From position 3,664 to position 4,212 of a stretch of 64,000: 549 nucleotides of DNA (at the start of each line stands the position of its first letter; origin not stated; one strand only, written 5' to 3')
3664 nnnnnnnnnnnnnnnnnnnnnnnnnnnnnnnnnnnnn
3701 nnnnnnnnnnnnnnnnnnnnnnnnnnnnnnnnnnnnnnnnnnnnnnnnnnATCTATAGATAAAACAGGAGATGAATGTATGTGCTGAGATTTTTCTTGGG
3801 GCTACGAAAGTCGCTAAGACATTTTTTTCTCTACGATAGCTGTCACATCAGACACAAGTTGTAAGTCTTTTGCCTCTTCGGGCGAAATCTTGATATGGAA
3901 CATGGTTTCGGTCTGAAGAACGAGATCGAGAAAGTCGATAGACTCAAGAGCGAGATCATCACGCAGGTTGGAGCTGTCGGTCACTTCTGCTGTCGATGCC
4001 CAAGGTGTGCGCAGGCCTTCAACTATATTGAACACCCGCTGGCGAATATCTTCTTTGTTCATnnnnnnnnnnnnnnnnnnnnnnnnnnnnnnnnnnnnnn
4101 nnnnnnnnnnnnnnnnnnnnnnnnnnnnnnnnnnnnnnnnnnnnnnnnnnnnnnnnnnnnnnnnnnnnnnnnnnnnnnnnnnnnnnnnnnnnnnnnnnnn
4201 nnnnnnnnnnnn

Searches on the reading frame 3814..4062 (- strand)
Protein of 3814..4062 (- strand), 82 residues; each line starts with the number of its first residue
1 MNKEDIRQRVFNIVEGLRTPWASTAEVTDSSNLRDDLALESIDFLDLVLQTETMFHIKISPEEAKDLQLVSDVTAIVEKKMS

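Call 70: search_protein_families(library=pfam, proteins=[window:3814-4062:-], max_evalue=0.05)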
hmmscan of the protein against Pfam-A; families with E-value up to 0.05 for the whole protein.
window:3814-4062:- (82 aa): 2 families
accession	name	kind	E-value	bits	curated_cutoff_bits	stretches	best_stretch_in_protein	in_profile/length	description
PF00550.31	PP-binding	-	0.00012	22.7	20.8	1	24-74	15-64/67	Phosphopantetheine attachment site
PF14573.12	PP-binding_2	-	0.031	15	32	1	32-77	39-84/96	Acyl-carrier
